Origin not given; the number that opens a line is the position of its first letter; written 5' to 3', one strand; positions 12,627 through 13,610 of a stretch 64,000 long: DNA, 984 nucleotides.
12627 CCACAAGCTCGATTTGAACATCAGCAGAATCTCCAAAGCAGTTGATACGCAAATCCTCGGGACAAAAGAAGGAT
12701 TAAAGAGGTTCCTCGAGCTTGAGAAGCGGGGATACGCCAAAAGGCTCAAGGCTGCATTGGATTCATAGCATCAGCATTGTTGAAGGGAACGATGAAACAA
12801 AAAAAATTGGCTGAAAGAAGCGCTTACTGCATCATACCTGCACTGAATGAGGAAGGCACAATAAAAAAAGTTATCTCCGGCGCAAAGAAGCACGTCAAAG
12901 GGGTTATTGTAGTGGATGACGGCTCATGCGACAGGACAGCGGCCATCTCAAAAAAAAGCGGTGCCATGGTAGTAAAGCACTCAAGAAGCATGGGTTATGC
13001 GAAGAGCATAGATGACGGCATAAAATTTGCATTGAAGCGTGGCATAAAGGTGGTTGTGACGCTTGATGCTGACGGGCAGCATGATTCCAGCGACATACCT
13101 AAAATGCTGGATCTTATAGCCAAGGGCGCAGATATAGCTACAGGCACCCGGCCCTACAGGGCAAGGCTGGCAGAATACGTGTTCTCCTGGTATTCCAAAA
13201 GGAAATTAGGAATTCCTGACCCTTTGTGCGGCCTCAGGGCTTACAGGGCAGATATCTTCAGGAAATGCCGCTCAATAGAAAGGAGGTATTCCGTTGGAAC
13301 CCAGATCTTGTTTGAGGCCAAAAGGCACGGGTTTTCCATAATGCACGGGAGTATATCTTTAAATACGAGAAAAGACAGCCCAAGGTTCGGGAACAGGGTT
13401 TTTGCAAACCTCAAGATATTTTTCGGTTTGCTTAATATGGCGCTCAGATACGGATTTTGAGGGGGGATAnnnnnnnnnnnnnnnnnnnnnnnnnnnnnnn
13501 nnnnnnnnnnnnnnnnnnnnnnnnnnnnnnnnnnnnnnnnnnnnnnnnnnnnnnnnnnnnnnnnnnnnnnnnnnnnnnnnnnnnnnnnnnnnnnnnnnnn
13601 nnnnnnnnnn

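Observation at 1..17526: Complete-looking nonulosonic-acid biosynthesis module with unusual extras in an archaeon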

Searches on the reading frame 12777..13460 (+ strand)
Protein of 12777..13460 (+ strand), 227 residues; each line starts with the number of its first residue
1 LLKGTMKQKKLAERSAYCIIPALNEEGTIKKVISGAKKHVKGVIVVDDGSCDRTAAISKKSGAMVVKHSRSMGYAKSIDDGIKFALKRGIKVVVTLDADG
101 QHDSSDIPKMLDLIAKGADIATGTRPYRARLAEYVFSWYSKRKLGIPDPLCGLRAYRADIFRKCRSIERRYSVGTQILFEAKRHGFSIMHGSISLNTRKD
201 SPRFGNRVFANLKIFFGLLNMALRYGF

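Call 4: search_protein_families(library=pfam, proteins=[window:12777-13460:+])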
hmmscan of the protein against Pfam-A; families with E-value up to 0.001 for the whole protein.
window:12777-13460:+ (227 aa): 1 family
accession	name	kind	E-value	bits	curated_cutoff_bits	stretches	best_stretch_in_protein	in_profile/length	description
PF00535.33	Glycos_transf_2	-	6.6e-20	72.1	23.3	1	18-128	2-118/168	Glycosyl transferase family 2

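Call 6: search_protein_families(library=ncbifam, proteins=[window:12777-13460:+], max_evalue=0.00001)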
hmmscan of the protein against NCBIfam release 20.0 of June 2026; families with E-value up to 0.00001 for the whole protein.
window:12777-13460:+ (227 aa): 9 families
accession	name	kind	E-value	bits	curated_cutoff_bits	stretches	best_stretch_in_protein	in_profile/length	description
NF058614.1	PPMAGASynPpgS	equivalog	1.1e-25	90.4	370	1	16-129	2-117/226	polyprenyl-phospho-N-acetylgalactosaminyl synthase PpgS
TIGR04182.1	glyco_TIGR04182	equivalog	2e-17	63.5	325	1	19-201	5-197/293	S-layer glycoprotein N-glycosyltransferase AglJ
NF041391.1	DPhHxTase_Halo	equivalog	8.7e-17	60.8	375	1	22-199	3-187/213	dolichyl-phosphate hexose transferase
NF010496.0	PRK13915.1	equivalog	2.3e-10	40.1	262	1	8-76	26-99/307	glucosyl-3-phosphoglycerate synthase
TIGR04283.1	glyco_like_mftF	equivalog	5.5e-08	32.7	182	1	19-102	4-85/221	TIGR04283 family arsenosugar biosynthesis glycosyltransferase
TIGR01556.1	rhamnosyltran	subfamily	1.6e-07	30.8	200.55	1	29-107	10-91/281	rhamnosyltransferase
NF007986.1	PRK10714.1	equivalog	3.8e-07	29.4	529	1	18-162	10-170/316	undecaprenyl-phosphate 4-deoxy-4-formamido-L-arabinose transferase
TIGR03937.1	PgaC_IcaA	equivalog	1.4e-06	27.6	422.3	1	14-124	45-160/407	poly-beta-1,6-N-acetyl-D-glucosamine synthase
NF047588.1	GlcsyltransPgfSStrep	equivalog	3.5e-06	26.4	500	1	19-126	6-122/308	glycosyltransferase PgfS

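Call 73: search_solved_structures(query=window:12792-13460:+, max_evalue=0.001)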
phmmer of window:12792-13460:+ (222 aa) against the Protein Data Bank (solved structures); distinct sequences matched with E-value up to 0.001: 6.
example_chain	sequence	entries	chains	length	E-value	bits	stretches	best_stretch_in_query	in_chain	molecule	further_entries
5mlz_A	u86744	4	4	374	3.3e-10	42.9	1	12-133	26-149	Dolichol monophosphate mannose synthase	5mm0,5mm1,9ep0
9bhc_C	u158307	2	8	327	0.00034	23.3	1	13-158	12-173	Undecaprenyl-phosphate 4-deoxy-4-formamido-L-arabinose transferase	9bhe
4y6n_A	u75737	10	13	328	0.00038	23.1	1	7-67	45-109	Glucosyl-3-phosphoglycerate synthase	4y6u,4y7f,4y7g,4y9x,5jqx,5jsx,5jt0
3e25_A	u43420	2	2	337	0.0004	23.1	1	7-67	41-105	Putative uncharacterized protein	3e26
4ddz_A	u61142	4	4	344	0.00041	23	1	7-67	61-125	GLUCOSYL-3-PHOSPHOGLYCERATE SYNTHASE (GpgS) | Glucosyl-3-phosphoglycerate synthase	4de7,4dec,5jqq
8vxh_A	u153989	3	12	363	0.00044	22.9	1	13-158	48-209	Undecaprenyl-phosphate 4-deoxy-4-formamido-L-arabinose transferase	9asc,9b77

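Call 83: find_homologous_proteins(query=window:12792-13460:+, max_evalue=1e-10)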
Query window:12792-13460:+ (222 aa): 1621 proteins with E <= 1e-10 among 2587 candidates; the best 120 are listed.
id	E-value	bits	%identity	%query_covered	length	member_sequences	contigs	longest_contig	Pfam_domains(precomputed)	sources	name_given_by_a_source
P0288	1.3e-74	268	55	98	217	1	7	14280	PF00535.33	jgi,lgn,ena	-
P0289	1.3e-62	229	49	95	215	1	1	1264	PF00535.33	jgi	jgi:glycosyltransferase involved in cell wall biosynthesis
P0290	6.3e-62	227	50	93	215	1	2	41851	PF00535.33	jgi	jgi:glycosyltransferase involved in cell wall biosynthesis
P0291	9.7e-61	223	48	95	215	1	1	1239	PF00535.33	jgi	jgi:glycosyltransferase involved in cell wall biosynthesis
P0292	3.8e-60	221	49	95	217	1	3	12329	PF00535.33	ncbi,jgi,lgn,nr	ncbi:MAG: glycosyltransferase family 2 protein [Candidatus Omnitrophica bacterium]|nr:glycosyltransf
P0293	4.8e-60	221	51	91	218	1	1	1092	PF00535.33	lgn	-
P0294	3.8e-59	218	47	94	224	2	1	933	PF00535.33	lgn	-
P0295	6.7e-59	217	50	89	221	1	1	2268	PF13641.13,PF00535.33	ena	-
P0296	2.2e-58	215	50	94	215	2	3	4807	PF00535.33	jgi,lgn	jgi:glycosyltransferase involved in cell wall biosynthesis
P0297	2.5e-58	215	46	99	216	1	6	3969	PF00535.33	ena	-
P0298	9.2e-57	210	49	91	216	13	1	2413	PF00535.33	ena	-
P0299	1.2e-56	210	49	92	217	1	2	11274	PF00535.33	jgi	-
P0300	1.4e-56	209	48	92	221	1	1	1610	PF00535.33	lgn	-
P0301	1.8e-56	209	48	92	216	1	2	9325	PF00535.33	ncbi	-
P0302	2.8e-56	208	49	91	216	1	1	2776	PF00535.33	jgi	-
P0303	7.3e-56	207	47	94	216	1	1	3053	PF00535.33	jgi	-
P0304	2.1e-55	205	46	95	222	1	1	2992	PF00535.33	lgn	-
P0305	2.6e-55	205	45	92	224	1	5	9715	PF00535.33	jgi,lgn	jgi:glycosyltransferase involved in cell wall biosynthesis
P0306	2.8e-55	205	49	92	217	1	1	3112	PF00535.33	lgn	-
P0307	8.1e-55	203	47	91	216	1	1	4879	PF00535.33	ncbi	-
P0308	1.5e-54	203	45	92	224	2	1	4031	PF00535.33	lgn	-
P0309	6.8e-54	200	44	95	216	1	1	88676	PF00535.33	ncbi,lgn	-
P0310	9.6e-54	200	50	88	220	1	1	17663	PF00535.33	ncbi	-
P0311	1.0e-53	200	44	92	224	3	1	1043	PF13641.13,PF00535.33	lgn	-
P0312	1.1e-53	200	47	92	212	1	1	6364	PF10111.15,PF00535.33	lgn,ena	-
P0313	1.1e-53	200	49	92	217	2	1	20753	PF00535.33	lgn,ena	-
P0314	1.3e-53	200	47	94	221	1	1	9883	PF00535.33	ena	-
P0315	1.7e-53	199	46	91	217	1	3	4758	PF00535.33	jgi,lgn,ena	-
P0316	3.8e-53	198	47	93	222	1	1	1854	PF00535.33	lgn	-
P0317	2.6e-52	195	45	93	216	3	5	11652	PF00535.33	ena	-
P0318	3.5e-52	195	49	91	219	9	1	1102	PF00535.33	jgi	jgi:glycosyltransferase involved in cell wall biosynthesis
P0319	3.8e-52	195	43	92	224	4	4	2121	PF13641.13,PF00535.33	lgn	-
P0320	9.0e-52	194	46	92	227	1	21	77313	PF00535.33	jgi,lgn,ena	jgi:glycosyltransferase involved in cell wall biosynthesis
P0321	2.8e-51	192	47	95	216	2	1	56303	PF00535.33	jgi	-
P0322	3.5e-51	192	45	92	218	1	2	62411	PF00535.33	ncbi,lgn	-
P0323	6.3e-51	191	44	91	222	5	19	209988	PF00535.33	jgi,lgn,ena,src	-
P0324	1.0e-50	190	42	95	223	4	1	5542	PF00535.33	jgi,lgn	jgi:glycosyltransferase involved in cell wall biosynthesis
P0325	1.5e-50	190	47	92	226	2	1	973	PF00535.33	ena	-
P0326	5.0e-50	188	45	90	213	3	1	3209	PF00535.33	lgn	-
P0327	6.0e-50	188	47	89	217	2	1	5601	PF00535.33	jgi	jgi:glycosyltransferase involved in cell wall biosynthesis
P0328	9.1e-50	187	44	92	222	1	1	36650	PF00535.33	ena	-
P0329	1.2e-49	187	44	98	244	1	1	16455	PF00535.33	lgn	-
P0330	2.5e-49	186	44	90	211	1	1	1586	PF13641.13,PF00535.33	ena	-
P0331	2.5e-49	186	44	90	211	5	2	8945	PF13641.13,PF00535.33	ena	-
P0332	1.3e-48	183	44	95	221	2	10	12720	PF00535.33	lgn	-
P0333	1.7e-48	183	45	90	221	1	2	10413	PF00535.33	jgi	-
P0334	3.6e-48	182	44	92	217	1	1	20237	PF00535.33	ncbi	-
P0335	3.7e-48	182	47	89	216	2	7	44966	PF00535.33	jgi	jgi:glycosyltransferase involved in cell wall biosynthesis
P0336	3.9e-48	182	46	93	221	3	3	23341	PF00535.33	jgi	jgi:glycosyltransferase involved in cell wall biosynthesis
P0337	5.5e-48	181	43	90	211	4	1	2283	PF00535.33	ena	-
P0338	5.5e-48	181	44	91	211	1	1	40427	PF00535.33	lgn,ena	-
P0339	6.5e-48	181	42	91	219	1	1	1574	PF13641.13,PF00535.33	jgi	jgi:glycosyltransferase involved in cell wall biosynthesis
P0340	1.1e-47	180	49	93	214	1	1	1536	PF00535.33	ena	-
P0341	1.2e-47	180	45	90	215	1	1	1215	PF00535.33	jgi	jgi:glycosyltransferase involved in cell wall biosynthesis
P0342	3.2e-47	179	43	89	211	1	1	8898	PF00535.33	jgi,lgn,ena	-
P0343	3.5e-47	179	43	94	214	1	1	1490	PF00535.33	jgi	jgi:glycosyltransferase involved in cell wall biosynthesis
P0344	4.6e-47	178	42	91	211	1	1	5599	PF00535.33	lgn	-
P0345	9.2e-47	177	46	91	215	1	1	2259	PF13641.13,PF00535.33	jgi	-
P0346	1.1e-46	177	44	91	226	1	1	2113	PF00535.33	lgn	-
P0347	1.1e-46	177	44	91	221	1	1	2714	PF00535.33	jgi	jgi:glycosyltransferase involved in cell wall biosynthesis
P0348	1.2e-46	177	46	89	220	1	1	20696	PF00535.33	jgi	-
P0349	1.4e-46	177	41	89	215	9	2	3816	PF00535.33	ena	-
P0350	1.7e-46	176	41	91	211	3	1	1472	PF13641.13,PF00535.33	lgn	-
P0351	1.9e-46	176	45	91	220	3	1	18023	PF13641.13,PF00535.33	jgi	jgi:glycosyltransferase involved in cell wall biosynthesis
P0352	2.0e-46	176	42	90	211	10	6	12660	PF13641.13,PF00535.33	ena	-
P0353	2.5e-46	176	40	92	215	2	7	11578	PF00535.33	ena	-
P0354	3.1e-46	175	44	91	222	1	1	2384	PF00535.33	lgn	-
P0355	3.5e-46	175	43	93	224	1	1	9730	PF00535.33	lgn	-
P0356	4.3e-46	175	43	90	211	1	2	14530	PF00535.33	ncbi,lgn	-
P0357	5.0e-46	175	45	89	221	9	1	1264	PF00535.33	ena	-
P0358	5.6e-46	175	41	93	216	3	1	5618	PF13641.13,PF00535.33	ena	-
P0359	8.4e-46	174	43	91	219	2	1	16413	PF00535.33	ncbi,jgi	jgi:glycosyltransferase involved in cell wall biosynthesis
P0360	8.5e-46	174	45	90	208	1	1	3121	PF00535.33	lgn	-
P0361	9.3e-46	174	45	89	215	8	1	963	PF13641.13,PF00535.33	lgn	-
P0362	1.3e-45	173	40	91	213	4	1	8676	PF00535.33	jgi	jgi:glycosyltransferase involved in cell wall biosynthesis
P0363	1.3e-45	173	42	91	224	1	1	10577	PF00535.33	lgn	-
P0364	1.4e-45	173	43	89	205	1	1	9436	PF00535.33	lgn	-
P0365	1.6e-45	173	43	90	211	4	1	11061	PF13641.13,PF00535.33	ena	-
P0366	1.8e-45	173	40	94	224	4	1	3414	PF13641.13,PF00535.33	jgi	jgi:glycosyltransferase involved in cell wall biosynthesis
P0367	1.8e-45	173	44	91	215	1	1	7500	PF00535.33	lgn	-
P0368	2.0e-45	173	45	89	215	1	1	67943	PF13641.13,PF00535.33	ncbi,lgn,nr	ncbi:MAG: glycosyltransferase family 2 protein [Betaproteobacteria bacterium]|nr:glycosyltransferase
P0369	2.1e-45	173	42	91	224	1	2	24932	PF13641.13,PF00535.33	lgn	-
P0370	2.8e-45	172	43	94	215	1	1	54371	PF00535.33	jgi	jgi:glycosyltransferase involved in cell wall biosynthesis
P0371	2.8e-45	172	45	89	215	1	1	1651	PF00535.33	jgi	jgi:glycosyltransferase involved in cell wall biosynthesis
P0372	2.9e-45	172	43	91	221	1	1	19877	PF00535.33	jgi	jgi:glycosyltransferase involved in cell wall biosynthesis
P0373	3.2e-45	172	44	90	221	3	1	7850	PF13641.13,PF00535.33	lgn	-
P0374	3.6e-45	172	42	91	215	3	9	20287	PF00535.33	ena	-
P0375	3.9e-45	172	42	91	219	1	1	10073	PF00535.33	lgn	-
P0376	4.0e-45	172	44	93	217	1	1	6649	PF00535.33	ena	-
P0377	4.1e-45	172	44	88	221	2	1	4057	PF00535.33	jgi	jgi:glycosyltransferase involved in cell wall biosynthesis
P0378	4.2e-45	172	42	91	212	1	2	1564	PF00535.33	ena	-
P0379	4.3e-45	172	42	89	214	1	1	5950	PF00535.33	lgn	-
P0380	4.5e-45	172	43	93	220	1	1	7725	PF00535.33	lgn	-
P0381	4.7e-45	172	42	91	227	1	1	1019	PF00535.33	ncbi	-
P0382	5.8e-45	171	42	91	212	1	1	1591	PF00535.33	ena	-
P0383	5.9e-45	171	42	91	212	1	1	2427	PF00535.33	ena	-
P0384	6.5e-45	171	42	96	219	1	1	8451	PF00535.33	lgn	-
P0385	7.1e-45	171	41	90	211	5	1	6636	PF13641.13,PF00535.33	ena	-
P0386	7.5e-45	171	42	90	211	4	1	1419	PF00535.33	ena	-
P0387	7.6e-45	171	42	91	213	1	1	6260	PF00535.33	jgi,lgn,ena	-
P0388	8.6e-45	171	42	91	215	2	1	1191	PF00535.33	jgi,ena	-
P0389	9.1e-45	171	43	94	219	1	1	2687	PF00535.33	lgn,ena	-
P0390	9.2e-45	171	40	90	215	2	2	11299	PF13641.13,PF00535.33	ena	-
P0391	9.5e-45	171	41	91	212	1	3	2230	PF00535.33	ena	-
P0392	9.5e-45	171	42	91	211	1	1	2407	PF00535.33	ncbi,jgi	jgi:glycosyltransferase involved in cell wall biosynthesis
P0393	1.3e-44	170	42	90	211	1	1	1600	PF13641.13,PF00535.33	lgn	-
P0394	1.3e-44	170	40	94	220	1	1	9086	PF13641.13,PF00535.33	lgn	-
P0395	1.3e-44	170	43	91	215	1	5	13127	PF00535.33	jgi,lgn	-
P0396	1.5e-44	170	42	92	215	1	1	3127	PF00535.33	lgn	-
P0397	1.5e-44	170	40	90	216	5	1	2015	PF00535.33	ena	-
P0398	1.7e-44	170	43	91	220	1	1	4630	PF00535.33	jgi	jgi:glycosyltransferase involved in cell wall biosynthesis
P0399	1.8e-44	170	42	91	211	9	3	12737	PF00535.33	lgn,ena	-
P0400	2.1e-44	169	41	94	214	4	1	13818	PF00535.33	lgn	-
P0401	2.1e-44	169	44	93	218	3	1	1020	PF00535.33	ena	-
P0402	2.1e-44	169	41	91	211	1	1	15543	PF00535.33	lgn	-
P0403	2.4e-44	169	46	95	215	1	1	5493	PF00535.33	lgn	-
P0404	2.4e-44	169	41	89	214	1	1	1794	PF13641.13,PF00535.33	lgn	-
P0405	2.6e-44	169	45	93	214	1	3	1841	PF13641.13,PF00535.33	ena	-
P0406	2.6e-44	169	41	90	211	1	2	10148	PF13641.13,PF00535.33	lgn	-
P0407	2.7e-44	169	41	91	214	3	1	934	PF00535.33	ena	-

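Call 84: find_encoding_contigs(protein=P0323, flank=7000, max_places=1)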
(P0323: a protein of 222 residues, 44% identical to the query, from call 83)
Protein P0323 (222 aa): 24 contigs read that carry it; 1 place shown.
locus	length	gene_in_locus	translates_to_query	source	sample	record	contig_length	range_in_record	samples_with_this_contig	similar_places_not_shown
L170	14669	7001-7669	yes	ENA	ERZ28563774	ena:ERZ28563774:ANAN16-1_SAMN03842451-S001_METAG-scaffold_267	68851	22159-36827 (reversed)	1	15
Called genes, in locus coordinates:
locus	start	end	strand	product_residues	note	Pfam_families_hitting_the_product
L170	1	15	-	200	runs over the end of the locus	PF13580:SIS_2, PF01380:SIS (weak)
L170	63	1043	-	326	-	PF00288:GHMP_kinases_N, PF08544:GHMP_kinases_C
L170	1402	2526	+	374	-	PF00106:adh_short (weak), PF04321:RmlD_sub_bind, PF01073:3Beta_HSD, PF01370:Epimerase, PF02719:Polysacc_synt_2, PF07993:NAD_binding_4, PF13460:NAD_binding_10, PF16363:GDP_Man_Dehyd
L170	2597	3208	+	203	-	PF00117:GATase, PF07685:GATase_3, PF01174:SNO, PF07722:Peptidase_C26 (faint)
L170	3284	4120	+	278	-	PF00977:His_biosynth, PF01207:Dus (faint)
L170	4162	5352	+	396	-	-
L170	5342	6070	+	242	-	PF02348:CTP_transf_3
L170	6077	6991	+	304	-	PF01073:3Beta_HSD, PF01370:Epimerase, PF02719:Polysacc_synt_2, PF04321:RmlD_sub_bind, PF16363:GDP_Man_Dehyd, PF07993:NAD_binding_4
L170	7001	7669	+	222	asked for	PF00535:Glycos_transf_2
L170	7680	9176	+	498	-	PF02310:B12-binding, PF04055:Radical_SAM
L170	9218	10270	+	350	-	PF03102:NeuB, PF08666:SAF (weak)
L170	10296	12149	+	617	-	PF02350:Epimerase_2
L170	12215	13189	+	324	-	PF00535:Glycos_transf_2, PF13641:Glyco_tranf_2_3 (weak)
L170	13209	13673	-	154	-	PF19480:DUF6016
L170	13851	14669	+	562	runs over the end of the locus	PF01073:3Beta_HSD, PF01370:Epimerase, PF02719:Polysacc_synt_2, PF04321:RmlD_sub_bind, PF07993:NAD_binding_4, PF16363:GDP_Man_Dehyd, PF00483:NTP_transferase, PF12804:NTP_transf_3, +1 more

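Call 85: find_encoding_contigs(protein=P0368, flank=7000, max_places=1)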
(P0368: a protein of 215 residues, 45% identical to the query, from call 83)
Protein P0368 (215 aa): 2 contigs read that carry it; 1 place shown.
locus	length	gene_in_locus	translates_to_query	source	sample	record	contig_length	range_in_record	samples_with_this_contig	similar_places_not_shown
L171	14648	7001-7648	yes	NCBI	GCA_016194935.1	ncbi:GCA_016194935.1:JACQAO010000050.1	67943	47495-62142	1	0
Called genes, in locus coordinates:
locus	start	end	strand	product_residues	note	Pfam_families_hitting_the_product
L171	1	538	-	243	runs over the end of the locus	PF08241:Methyltransf_11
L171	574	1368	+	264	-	PF00753:Lactamase_B, PF23023:Anti-Pycsar_Apyc1 (weak), PF16123:HAGH_C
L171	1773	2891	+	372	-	PF01464:SLT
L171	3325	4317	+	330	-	PF01073:3Beta_HSD, PF01370:Epimerase, PF02719:Polysacc_synt_2, PF04321:RmlD_sub_bind, PF05368:NmrA, PF08659:KR (weak), PF13460:NAD_binding_10, PF16363:GDP_Man_Dehyd, +1 more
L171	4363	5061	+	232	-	PF02348:CTP_transf_3, PF12804:NTP_transf_3 (weak)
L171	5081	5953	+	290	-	PF01370:Epimerase, PF04321:RmlD_sub_bind, PF16363:GDP_Man_Dehyd (weak)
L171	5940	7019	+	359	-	PF03102:NeuB, PF08666:SAF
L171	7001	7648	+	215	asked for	PF00535:Glycos_transf_2, PF13641:Glyco_tranf_2_3 (weak)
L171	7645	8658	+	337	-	PF01408:GFO_IDH_MocA, PF02894:GFO_IDH_MocA_C (weak), PF22725:GFO_IDH_MocA_C3 (weak)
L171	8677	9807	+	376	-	-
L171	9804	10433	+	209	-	-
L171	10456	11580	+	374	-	-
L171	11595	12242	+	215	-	PF00117:GATase, PF01174:SNO (weak)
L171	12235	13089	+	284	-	PF00977:His_biosynth, PF05690:ThiG (faint), PF02581:TMP-TENI (faint)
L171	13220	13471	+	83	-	PF03683:UPF0175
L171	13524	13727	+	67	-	PF11848:DUF3368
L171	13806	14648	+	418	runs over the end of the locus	-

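Call 86: find_encoding_contigs(protein=P0320, flank=7000, max_places=1)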
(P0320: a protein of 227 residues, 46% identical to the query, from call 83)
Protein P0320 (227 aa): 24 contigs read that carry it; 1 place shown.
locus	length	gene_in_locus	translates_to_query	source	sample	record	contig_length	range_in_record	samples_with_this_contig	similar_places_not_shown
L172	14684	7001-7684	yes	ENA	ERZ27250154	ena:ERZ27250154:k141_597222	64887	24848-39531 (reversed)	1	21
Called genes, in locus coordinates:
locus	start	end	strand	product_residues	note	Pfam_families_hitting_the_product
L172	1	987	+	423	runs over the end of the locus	PF00202:Aminotran_3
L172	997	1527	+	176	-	PF13302:Acetyltransf_3, PF13420:Acetyltransf_4, PF13523:Acetyltransf_8 (weak), PF00583:Acetyltransf_1, PF13508:Acetyltransf_7 (weak)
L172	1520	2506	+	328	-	PF01408:GFO_IDH_MocA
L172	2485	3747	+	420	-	PF00155:Aminotran_1_2 (faint), PF01041:DegT_DnrJ_EryC1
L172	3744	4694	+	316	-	-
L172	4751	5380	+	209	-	PF02348:CTP_transf_3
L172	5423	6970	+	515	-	PF02310:B12-binding, PF04055:Radical_SAM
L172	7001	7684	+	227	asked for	PF00535:Glycos_transf_2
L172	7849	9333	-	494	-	PF01943:Polysacc_synt, PF13440:Polysacc_synt_3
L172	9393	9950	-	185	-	PF08645:PNK3P (weak), PF00702:Hydrolase, PF13419:HAD_2, PF13242:Hydrolase_like (weak)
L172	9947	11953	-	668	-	PF01408:GFO_IDH_MocA, PF01266:DAO, PF13450:NAD_binding_8 (faint)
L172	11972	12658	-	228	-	PF00923:TAL_FSA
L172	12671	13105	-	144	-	PF00156:Pribosyltran (faint)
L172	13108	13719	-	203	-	PF13580:SIS_2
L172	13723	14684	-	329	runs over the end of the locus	PF00288:GHMP_kinases_N, PF08544:GHMP_kinases_C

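Call 87: find_encoding_contigs(protein=P0309, flank=7000, max_places=1)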
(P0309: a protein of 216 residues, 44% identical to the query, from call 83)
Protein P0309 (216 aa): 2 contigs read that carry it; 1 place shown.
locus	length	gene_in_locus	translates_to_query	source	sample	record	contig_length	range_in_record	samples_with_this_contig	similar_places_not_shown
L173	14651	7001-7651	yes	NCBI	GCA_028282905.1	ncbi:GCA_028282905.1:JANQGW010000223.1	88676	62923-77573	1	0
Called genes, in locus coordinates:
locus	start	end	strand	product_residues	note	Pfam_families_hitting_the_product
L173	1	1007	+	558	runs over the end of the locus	PF13231:PMT_2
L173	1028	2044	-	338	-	PF03706:LPG_synthase_TM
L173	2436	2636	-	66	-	-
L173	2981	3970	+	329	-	PF01073:3Beta_HSD, PF01370:Epimerase, PF02719:Polysacc_synt_2, PF04321:RmlD_sub_bind, PF07993:NAD_binding_4, PF13460:NAD_binding_10, PF16363:GDP_Man_Dehyd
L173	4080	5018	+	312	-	-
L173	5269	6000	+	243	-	PF02348:CTP_transf_3, PF12804:NTP_transf_3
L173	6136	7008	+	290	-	PF01370:Epimerase, PF02719:Polysacc_synt_2, PF04321:RmlD_sub_bind, PF07993:NAD_binding_4, PF16363:GDP_Man_Dehyd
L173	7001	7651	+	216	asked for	PF00535:Glycos_transf_2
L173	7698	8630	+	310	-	PF13489:Methyltransf_23, PF01209:Ubie_methyltran (faint), PF07021:MetW, PF08003:Methyltransf_9 (weak), PF13847:Methyltransf_31, PF08241:Methyltransf_11, PF08242:Methyltransf_12, PF13649:Methyltransf_25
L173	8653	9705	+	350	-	PF03102:NeuB, PF08666:SAF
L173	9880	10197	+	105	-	PF03102:NeuB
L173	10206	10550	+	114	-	PF03102:NeuB, PF08666:SAF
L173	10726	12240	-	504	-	PF06293:Kdo, PF00069:Pkinase (faint), PF01163:RIO1 (weak), PF06293:Kdo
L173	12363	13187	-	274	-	PF06293:Kdo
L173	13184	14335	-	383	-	PF13439:Glyco_transf_4, PF20706:GT4-conflict, PF00534:Glycos_transf_1, PF13692:Glyco_trans_1_4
